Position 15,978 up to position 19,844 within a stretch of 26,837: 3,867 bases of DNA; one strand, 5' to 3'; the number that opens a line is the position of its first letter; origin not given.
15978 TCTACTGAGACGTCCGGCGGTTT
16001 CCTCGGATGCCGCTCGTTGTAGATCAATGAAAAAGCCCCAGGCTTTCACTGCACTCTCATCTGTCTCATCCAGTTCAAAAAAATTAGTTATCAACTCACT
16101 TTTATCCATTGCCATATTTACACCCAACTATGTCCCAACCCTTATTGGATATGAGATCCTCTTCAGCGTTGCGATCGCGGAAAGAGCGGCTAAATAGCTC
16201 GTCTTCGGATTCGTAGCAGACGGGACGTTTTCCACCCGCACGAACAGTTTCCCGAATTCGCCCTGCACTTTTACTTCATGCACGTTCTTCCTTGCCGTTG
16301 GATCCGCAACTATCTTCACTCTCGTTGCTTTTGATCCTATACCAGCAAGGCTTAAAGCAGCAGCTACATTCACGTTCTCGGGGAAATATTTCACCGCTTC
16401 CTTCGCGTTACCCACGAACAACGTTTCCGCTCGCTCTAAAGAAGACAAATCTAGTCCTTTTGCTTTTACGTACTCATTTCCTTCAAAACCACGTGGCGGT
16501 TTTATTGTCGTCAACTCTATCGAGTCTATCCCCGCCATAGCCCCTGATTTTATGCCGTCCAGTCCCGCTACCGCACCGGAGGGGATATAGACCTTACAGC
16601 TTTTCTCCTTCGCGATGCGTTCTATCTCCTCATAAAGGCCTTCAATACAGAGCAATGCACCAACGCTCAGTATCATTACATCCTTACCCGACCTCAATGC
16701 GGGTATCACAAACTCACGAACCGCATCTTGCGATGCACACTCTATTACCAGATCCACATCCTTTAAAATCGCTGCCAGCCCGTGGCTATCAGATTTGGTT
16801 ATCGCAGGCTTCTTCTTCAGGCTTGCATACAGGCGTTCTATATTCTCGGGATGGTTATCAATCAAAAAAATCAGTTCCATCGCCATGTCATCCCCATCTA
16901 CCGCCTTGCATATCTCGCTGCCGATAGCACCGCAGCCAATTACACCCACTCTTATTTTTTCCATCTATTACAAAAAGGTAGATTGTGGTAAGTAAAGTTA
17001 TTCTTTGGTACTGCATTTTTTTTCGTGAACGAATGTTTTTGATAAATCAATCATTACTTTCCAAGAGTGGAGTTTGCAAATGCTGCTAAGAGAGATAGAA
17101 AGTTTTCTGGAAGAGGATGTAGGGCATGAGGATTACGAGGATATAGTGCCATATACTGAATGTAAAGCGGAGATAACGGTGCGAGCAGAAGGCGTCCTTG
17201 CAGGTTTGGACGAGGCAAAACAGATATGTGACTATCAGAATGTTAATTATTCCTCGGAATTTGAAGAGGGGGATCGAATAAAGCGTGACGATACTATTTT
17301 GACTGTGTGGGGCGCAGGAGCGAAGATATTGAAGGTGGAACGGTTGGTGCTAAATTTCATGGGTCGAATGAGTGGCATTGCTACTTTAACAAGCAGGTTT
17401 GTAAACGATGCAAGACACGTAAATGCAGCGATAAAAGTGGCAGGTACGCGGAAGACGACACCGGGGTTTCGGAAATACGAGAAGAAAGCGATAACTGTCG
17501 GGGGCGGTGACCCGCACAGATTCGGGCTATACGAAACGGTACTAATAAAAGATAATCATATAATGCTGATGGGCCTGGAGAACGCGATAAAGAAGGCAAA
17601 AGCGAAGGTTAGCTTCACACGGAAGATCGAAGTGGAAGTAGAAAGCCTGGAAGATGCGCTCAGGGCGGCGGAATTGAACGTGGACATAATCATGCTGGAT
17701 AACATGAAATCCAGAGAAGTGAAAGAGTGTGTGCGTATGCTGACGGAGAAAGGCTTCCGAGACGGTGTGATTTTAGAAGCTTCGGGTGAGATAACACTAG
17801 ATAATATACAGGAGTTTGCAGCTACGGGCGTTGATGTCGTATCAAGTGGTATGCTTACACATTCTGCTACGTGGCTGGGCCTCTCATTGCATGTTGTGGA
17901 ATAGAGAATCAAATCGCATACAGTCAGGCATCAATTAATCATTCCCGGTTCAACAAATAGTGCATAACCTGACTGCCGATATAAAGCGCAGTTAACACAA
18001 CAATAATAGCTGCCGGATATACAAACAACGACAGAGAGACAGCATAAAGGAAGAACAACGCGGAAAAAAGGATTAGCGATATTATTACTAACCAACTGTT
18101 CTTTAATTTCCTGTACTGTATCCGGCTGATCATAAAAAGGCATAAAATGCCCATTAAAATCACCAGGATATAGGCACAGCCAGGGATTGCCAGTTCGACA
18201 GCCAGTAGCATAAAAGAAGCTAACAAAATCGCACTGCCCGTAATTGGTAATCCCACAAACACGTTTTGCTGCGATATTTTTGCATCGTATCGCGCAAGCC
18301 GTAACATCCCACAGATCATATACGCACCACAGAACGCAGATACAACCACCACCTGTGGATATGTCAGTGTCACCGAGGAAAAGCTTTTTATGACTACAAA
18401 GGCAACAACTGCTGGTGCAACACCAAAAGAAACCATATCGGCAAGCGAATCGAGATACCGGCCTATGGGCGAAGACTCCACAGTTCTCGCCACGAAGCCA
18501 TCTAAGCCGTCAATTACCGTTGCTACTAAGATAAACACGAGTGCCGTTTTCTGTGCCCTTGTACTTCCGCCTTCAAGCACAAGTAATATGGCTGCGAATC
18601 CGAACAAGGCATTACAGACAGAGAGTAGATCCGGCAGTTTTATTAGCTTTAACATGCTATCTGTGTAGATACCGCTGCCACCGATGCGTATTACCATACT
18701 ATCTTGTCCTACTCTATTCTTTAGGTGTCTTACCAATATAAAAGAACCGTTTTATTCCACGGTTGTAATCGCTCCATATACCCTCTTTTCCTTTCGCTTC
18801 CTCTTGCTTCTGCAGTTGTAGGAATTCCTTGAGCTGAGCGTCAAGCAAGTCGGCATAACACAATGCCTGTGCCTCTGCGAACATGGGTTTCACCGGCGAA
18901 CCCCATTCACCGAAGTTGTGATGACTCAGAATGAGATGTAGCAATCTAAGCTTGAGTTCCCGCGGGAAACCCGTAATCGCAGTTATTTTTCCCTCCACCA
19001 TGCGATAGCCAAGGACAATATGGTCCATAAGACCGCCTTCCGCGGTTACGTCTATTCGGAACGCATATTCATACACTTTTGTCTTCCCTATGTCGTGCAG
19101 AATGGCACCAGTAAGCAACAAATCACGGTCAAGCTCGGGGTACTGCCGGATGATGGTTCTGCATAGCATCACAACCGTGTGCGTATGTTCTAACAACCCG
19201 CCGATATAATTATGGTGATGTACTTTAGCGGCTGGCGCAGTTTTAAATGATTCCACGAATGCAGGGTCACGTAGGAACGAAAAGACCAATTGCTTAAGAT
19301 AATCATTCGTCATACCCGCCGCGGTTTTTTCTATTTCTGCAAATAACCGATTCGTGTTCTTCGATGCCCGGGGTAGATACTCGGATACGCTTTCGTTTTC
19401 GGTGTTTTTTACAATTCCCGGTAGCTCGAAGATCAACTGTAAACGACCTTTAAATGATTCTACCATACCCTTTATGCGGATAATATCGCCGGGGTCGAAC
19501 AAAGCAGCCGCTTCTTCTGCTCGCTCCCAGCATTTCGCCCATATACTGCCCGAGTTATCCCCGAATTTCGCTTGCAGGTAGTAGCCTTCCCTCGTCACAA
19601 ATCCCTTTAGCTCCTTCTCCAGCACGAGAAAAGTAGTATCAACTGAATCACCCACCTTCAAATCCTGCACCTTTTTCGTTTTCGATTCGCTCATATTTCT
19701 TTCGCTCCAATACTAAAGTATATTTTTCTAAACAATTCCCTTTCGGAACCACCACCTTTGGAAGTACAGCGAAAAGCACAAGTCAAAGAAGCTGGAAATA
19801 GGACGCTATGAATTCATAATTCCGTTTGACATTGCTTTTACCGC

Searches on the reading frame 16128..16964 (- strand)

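Call 45: search_protein_families(library=pfam, proteins=[window:16128-16964:-], max_evalue=0.001)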
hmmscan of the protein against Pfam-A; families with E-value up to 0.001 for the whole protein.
window:16128-16964:- (278 aa): 6 families
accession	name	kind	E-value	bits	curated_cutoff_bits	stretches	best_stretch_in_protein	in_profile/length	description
PF01958.23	Asp_DH_C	-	5.5e-35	119.9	27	1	177-264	2-89/89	Aspartate dehydrogenase, C-terminal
PF03447.22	NAD_binding_3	-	3.9e-21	76.4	24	1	10-128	1-116/116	Homoserine dehydrogenase, NAD binding domain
PF01408.29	GFO_IDH_MocA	-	1.5e-06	29.3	24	1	4-98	1-91/120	Oxidoreductase family, NAD-binding Rossmann fold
PF01113.26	DapB_N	-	2.8e-05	24.6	25.6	1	4-98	1-96/124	Dihydrodipicolinate reductase, N-terminus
PF03435.24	Sacchrp_dh_NADP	-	0.00048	20.9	25.1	1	6-95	1-94/129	Saccharopine dehydrogenase NADP binding domain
PF01118.30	Semialdhyde_dh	-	0.00084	20.2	26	0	5-97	1-94/121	Semialdehyde dehydrogenase, NAD binding domain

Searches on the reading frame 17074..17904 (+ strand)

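Call 45: search_protein_families(library=pfam, proteins=[window:17074-17904:+], max_evalue=0.001)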
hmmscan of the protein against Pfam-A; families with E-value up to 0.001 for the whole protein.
window:17074-17904:+ (276 aa): 2 families
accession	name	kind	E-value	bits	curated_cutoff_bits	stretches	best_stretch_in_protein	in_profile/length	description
PF01729.25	QRPTase_C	-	2.5e-59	200.3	23.1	1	102-272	1-168/169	Quinolinate phosphoribosyl transferase, C-terminal domain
PF02749.22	QRPTase_N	-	8.5e-18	64.8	27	1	28-100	12-82/82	Quinolinate phosphoribosyl transferase, N-terminal domain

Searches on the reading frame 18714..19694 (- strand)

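Call 45: search_protein_families(library=pfam, proteins=[window:18714-19694:-], max_evalue=0.001)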
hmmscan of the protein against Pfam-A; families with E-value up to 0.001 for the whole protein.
window:18714-19694:- (326 aa): 3 families
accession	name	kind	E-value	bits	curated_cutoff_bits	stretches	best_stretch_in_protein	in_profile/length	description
PF01966.28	HD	-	2.9e-15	57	22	1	168-286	2-115/116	HD domain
PF01336.31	tRNA_anti-codon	-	2e-07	31.3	27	1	37-88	15-68/75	OB-fold nucleic acid binding domain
PF07514.17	TraI_2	-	5.7e-07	29.2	23.9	1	114-178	16-77/324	Putative helicase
